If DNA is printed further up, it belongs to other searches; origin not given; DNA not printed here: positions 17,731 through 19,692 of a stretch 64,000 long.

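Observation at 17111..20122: Compact operon: MBL-fold hydrolase + macro-like::SIR2 fusion + 148-aa unknown. This is a candidate undescribed NAD+/ADP-ribose-linked (possibly anti-phage) system.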

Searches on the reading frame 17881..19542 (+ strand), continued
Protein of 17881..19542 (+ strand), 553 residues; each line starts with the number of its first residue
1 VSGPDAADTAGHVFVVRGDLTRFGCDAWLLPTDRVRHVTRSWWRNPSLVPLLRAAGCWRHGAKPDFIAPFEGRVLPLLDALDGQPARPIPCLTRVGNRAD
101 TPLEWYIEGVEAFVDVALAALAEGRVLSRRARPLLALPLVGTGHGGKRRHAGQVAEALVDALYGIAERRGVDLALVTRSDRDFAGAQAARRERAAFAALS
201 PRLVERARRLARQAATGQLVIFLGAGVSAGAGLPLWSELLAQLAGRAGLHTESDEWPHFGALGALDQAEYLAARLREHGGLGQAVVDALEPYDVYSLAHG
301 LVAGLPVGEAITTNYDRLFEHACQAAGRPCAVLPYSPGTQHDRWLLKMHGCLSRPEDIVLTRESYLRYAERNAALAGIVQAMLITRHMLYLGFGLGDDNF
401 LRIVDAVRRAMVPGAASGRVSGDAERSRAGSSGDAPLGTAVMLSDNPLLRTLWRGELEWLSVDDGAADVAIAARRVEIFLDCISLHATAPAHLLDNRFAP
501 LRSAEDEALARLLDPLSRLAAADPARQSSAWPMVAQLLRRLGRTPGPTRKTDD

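Call 67: search_solved_structures(query=A1, max_evalue=0.001, show_alignments=2)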
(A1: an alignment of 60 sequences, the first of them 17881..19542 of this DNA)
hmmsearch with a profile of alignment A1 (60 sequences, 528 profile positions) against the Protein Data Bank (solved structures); distinct sequences matched with E-value up to 0.001: 17.
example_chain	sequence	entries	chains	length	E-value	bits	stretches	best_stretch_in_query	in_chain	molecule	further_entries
7uxt_B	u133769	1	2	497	8.9e-31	110.6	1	204-408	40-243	USG protein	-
6lhx_A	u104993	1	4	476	1.4e-30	109.9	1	206-410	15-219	ThsA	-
8bto_A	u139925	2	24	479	3.6e-29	105.3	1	206-410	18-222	NAD(+) hydrolase ThsA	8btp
8wc0_A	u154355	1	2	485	1.2e-26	96.9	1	203-398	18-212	NAD(+) hydrolase ThsA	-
8k98_C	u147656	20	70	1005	8.4e-24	87.5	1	186-404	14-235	a protein | SIR2-like domain-containing protein | SIR2 family protein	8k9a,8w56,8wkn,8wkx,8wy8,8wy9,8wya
8wkt_A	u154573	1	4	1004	8.4e-24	87.5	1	186-404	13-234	SIR2-like domain-containing protein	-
9v0g_E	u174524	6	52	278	3.5e-23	85.5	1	198-403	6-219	NAD-dependent protein deacetylase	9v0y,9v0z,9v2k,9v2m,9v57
8wyb_A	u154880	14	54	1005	6.5e-22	81.3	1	186-404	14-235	SIR2-like domain-containing protein | DSR2 H171A | DSR2(H171A)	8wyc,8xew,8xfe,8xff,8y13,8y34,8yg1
8wks_A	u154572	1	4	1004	6.5e-22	81.3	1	186-404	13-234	SIR2-like domain-containing protein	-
8wfn_A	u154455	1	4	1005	1.7e-20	76.7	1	186-404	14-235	SIR2-like domain-containing protein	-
9v12_i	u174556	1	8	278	7e-20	74.6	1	198-403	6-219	NAD-dependent protein deacetylase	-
8zsf_D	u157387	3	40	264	1.4e-18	70.3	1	205-395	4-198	Sir2 family NAD-dependent protein deacetylase | KomC, SIR2 domain protein, NADase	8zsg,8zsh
9xvc_H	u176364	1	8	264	7.4e-17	64.6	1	205-395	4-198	KomC(H146N), a SIR2-domain NADase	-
8zsi_E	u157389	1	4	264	1.1e-16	64.1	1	205-395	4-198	Sir2 family NAD-dependent protein deacetylase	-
9r3e_B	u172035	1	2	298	1.9e-05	27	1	212-395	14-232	Protein FAM118B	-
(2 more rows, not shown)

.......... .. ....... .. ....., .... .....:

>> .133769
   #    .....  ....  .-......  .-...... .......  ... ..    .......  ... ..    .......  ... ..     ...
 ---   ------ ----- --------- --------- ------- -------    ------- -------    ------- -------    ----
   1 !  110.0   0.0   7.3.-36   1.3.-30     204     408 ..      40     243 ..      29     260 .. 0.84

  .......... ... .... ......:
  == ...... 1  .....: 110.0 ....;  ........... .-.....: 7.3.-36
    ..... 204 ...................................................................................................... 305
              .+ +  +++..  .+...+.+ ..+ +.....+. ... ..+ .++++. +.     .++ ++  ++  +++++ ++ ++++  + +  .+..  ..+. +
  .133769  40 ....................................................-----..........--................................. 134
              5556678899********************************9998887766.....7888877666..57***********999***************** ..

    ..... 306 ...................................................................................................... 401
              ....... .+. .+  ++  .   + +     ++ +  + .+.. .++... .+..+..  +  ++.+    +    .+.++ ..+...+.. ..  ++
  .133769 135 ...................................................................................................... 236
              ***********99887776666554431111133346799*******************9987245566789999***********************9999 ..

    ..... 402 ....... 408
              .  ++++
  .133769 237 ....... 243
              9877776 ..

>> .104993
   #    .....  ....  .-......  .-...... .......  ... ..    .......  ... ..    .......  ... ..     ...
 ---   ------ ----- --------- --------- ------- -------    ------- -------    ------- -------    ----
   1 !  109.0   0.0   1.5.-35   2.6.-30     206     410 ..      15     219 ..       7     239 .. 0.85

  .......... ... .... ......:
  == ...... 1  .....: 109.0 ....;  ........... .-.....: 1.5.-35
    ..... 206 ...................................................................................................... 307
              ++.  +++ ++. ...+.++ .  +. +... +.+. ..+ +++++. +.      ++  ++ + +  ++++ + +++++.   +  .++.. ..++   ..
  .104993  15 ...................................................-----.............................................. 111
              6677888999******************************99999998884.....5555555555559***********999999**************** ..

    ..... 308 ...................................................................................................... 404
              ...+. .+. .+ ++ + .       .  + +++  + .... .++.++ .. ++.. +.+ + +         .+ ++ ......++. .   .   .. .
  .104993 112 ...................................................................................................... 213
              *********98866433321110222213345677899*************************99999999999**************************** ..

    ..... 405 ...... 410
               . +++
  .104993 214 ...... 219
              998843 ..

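Call 69: search_dna_similar(query=window:17881-19542:+, collection=plasmids, mode=protein, max_evalue=1e-10, max_rows=25)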
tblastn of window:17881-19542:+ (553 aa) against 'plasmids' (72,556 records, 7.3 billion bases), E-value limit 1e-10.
Records with a match: 74; places in all: 74; records where one place covers at least 80% of the query: 0.
Best place of each record, by identity: <60% 74.
By first word of the organism name: Bacillus 28; Enterococcus 17; Zymomonas 7; Sinorhizobium 5; Agrobacterium 2; Vibrio 2; Phocaeicola 2; Stenotrophomonas 2; Sphingomonas 1; Cereibacter 1; and 7 more.
By predicted mobility (MOB-suite, as given by PLSDB): non-mobilizable 42; conjugative 23; mobilizable 9.
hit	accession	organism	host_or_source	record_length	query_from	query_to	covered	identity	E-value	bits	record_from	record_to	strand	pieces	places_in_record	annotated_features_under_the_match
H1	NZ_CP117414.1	Sphingomonas naphthae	Single cell,Oil contaminated soil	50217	221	413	35%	33.7%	1e-13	82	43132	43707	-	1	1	SIR2 family protein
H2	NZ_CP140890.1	Sinorhizobium medicae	Medicago lupulina,whole organism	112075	206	412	37%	31.0%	1e-13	82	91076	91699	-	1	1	SIR2 family protein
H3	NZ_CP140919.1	Sinorhizobium medicae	Medicago lupulina,whole organism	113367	206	412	37%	31.0%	1e-13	82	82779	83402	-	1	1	SIR2 family protein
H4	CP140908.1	Sinorhizobium medicae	Medicago lupulina,whole organism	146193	206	412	37%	31.0%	1e-13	82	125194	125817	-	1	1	SIR2 family protein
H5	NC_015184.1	Agrobacterium tumefaciens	-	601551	217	411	35%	32.5%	7e-15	86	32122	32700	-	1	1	SIR2 family protein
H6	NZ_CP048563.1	Agrobacterium fabrum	walnut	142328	208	412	37%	30.9%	3e-14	84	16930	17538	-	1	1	SIR2 family protein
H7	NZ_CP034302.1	Vibrio parahaemolyticus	Penaeus vannamei,AHPND infected ...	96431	199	410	38%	29.0%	3e-12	78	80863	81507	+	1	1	SIR2 family protein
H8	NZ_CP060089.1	Vibrio parahaemolyticus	Penaeus vannamei,whole ...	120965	199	410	38%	29.0%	3e-12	78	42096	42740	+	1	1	SIR2 family protein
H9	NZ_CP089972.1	Cereibacter azotoformans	Owen's River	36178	221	411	35%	31.9%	4e-16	90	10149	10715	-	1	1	SIR2 family protein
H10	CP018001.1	Rhizobium sp. Y9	Veronaeopsis simplex Y34,cell culture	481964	208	415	38%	29.1%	8e-18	95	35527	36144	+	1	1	hypothetical protein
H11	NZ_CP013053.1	Sinorhizobium americanum CCGM7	Phaseolus vulgaris,root nodules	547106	217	412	35%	30.7%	4e-14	84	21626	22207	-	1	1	SIR2 family protein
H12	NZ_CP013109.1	Sinorhizobium americanum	Vachellia farnesiana,cell culture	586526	217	412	35%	30.7%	4e-14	84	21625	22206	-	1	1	SIR2 family protein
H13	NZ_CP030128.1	Indioceanicola profundi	sediment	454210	210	410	36%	29.5%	1e-13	82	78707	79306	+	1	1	SIR2 family protein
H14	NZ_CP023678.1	Zymomonas mobilis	-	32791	210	408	36%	29.8%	2e-12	78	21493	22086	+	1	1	SIR2 family protein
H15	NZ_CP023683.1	Zymomonas mobilis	-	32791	210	408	36%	29.8%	2e-12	78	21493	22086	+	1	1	SIR2 family protein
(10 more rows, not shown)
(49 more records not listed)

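Call 70: search_dna_similar(query=window:17881-19542:+, collection=phages, mode=protein, max_evalue=0.00001, max_rows=15)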
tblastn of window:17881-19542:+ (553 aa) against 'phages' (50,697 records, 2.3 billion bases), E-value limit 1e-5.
No match.

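Call 74: list_cluster_members(proteins=[P0001, P0121, P0131])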
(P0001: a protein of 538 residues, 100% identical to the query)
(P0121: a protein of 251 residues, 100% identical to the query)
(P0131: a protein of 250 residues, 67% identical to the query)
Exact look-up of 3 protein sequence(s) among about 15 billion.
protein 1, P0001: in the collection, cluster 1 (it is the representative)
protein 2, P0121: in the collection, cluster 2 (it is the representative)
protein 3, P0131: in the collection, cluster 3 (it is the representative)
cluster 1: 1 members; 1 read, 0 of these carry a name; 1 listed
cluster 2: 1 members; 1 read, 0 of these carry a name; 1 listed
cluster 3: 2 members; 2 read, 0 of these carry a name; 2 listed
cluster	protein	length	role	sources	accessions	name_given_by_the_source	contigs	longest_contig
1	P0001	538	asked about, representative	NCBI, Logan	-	-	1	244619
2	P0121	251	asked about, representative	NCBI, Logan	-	-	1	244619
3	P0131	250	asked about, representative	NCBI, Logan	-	-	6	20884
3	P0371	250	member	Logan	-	-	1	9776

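Call 75: find_encoding_contigs(protein=P0019, flank=7000, max_places=2)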
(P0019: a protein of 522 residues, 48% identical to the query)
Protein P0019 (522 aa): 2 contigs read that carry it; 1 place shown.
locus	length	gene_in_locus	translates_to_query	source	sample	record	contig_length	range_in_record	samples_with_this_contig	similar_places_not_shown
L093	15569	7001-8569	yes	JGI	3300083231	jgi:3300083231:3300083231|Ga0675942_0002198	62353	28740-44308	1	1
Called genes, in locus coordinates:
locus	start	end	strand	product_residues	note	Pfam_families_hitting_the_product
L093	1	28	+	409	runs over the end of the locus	PF01743:PolyA_pol, PF12627:PolyA_pol_RNAbd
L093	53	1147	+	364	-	-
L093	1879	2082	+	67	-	-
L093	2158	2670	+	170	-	-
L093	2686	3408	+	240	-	-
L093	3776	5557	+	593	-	PF13517:FG-GAP_3 (faint), PF11369:DUF3160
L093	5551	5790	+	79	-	PF11369:DUF3160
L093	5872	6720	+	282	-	PF03807:F420_oxidored, PF14748:P5CR_dimer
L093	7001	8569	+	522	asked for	PF13289:SIR2_2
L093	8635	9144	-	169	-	PF00072:Response_reg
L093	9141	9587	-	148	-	PF14417:MEDS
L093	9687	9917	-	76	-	-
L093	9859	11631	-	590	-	PF00400:WD40 (faint), PF23381:Beta-prop_IFT122_1st (faint), PF23414:Beta-prop_EML_2 (weak), PF12894:ANAPC4_WD40 (faint), PF25174:Beta-prop_THOC3 (weak), PF25175:Beta-prop_WDR5 (weak), PF13360:PQQ_2 (weak), PF25174:Beta-prop_THOC3 (weak), +3 more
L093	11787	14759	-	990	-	-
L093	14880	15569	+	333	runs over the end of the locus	PF01118:Semialdhyde_dh, PF02774:Semialdhyde_dhC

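Call 76: find_encoding_contigs(protein=P0085, flank=7000, max_places=2)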
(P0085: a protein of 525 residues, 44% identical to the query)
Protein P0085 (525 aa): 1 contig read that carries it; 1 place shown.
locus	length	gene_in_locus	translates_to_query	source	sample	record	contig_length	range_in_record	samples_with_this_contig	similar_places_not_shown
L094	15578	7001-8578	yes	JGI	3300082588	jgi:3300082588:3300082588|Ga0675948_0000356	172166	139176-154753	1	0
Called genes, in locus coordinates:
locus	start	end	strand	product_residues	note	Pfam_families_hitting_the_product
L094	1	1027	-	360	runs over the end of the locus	PF09587:PGA_cap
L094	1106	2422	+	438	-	-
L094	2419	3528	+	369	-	PF00155:Aminotran_1_2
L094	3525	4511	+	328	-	PF00583:Acetyltransf_1 (weak)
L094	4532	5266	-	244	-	PF14081:DUF4262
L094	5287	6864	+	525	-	-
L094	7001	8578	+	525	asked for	PF13289:SIR2_2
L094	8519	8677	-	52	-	-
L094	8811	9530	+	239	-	PF10568:Tom37, PF13417:GST_N_3 (weak), PF17172:GST_N_4, PF17171:GST_C_6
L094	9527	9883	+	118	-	-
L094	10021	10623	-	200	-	-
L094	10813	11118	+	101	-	PF00226:DnaJ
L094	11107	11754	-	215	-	-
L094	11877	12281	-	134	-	-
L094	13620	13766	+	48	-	-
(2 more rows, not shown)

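Call 77: find_encoding_contigs(protein=P0118, flank=7000, max_places=2)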
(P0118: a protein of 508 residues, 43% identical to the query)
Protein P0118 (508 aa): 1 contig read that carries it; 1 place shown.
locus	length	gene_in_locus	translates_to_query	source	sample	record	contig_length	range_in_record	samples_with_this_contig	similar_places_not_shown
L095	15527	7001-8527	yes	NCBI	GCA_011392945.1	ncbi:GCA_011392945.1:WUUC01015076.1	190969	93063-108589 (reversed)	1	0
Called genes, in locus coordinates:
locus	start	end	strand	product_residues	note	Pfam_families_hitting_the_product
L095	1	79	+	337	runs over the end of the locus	PF03951:Gln-synt_N, PF00120:Gln-synt_C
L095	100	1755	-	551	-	PF00884:Sulfatase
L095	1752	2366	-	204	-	PF13489:Methyltransf_23, PF01209:Ubie_methyltran, PF13847:Methyltransf_31, PF08241:Methyltransf_11, PF08242:Methyltransf_12, PF13649:Methyltransf_25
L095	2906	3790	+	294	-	PF01814:Hemerythrin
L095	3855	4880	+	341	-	PF01209:Ubie_methyltran, PF13489:Methyltransf_23, PF13847:Methyltransf_31, PF08241:Methyltransf_11, PF08242:Methyltransf_12, PF13649:Methyltransf_25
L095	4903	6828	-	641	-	PF04151:PPC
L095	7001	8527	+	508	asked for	PF13289:SIR2_2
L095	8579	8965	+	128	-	PF04379:DUF525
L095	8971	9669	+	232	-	PF03781:FGE-sulfatase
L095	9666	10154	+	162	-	-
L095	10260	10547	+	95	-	-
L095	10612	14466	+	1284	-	-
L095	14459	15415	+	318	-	PF01636:APH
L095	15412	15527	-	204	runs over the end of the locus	-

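Call 83: search_protein_families(library=pfam, proteins=[L049:7104-7990:-, L033:5141-6133:-, L081:2442-3518:-, L064:5045-6469:+, L068:6462-7958:+, L048:10236-11402:+, L048:11506-12381:-, L048:4564-7998:-, L023:5739-6347:+, L062:12394-13569:-], max_evalue=0.001)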
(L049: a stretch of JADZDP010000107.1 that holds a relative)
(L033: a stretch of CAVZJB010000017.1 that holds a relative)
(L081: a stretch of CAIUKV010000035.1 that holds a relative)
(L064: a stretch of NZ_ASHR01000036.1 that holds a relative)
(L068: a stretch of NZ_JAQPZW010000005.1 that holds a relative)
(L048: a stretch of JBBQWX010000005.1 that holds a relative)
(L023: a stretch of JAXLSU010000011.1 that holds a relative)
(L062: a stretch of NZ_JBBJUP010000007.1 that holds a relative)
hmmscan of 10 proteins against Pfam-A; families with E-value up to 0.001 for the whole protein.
L049:7104-7990:- (295 aa): 0 families

L033:5141-6133:- (331 aa): 0 families

L081:2442-3518:- (359 aa): 1 family
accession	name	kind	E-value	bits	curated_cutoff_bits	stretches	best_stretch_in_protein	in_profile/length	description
PF03747.19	ADP_ribosyl_GH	-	6e-68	230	26.2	1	45-334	1-287/287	ADP-ribosylglycohydrolase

L064:5045-6469:+ (475 aa): 2 families
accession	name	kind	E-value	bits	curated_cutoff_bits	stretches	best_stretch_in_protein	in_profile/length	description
PF03747.19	ADP_ribosyl_GH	-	2.6e-46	159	26.2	1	13-283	1-286/287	ADP-ribosylglycohydrolase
PF00782.25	DSPc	-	6.5e-08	32.9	33.5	1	359-459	20-120/133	Dual specificity phosphatase, catalytic domain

L068:6462-7958:+ (499 aa): 2 families
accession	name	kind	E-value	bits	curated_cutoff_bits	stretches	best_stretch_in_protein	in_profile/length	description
PF03747.19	ADP_ribosyl_GH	-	5e-50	171.2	26.2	1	39-311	1-285/287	ADP-ribosylglycohydrolase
PF00782.25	DSPc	-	3.1e-08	33.9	33.5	1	402-489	38-124/133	Dual specificity phosphatase, catalytic domain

L048:10236-11402:+ (389 aa): 0 families

L048:11506-12381:- (292 aa): 0 families

L048:4564-7998:- (1145 aa): 8 families
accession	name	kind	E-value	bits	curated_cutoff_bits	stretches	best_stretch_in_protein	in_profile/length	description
PF13087.12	AAA_12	-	3e-25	89.4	27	1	920-1110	4-193/195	AAA domain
PF13482.12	RNase_H_2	-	3.8e-22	79.4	22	1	367-545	1-164/165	RNase_H superfamily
PF13086.12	AAA_11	-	4.2e-13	50.1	27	1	852-906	194-251/257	AAA domain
PF13604.12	AAA_30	-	5.2e-10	39.8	27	1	753-906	6-129/191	AAA domain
PF01443.25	Viral_helicase1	-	2e-06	28.3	21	0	770-910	3-102/228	Viral superfamily 1 RNA helicase core domain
PF03308.22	MeaB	-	0.00022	20.7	23.1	1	764-801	32-69/273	Methylmalonyl Co-A mutase-associated GTPase MeaB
PF13245.12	AAA_19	-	0.00032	21.3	25.1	0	762-906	8-130/134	AAA domain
PF13538.12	UvrD_C_2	-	0.00033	20.9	27.4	0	1053-1108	2-52/52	UvrD-like helicase C-terminal domain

L023:5739-6347:+ (203 aa): 0 families

L062:12394-13569:- (392 aa): 1 family
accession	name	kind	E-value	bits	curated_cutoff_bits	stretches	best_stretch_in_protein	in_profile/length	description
PF03747.19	ADP_ribosyl_GH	-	7.5e-54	183.8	26.2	1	95-364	1-287/287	ADP-ribosylglycohydrolase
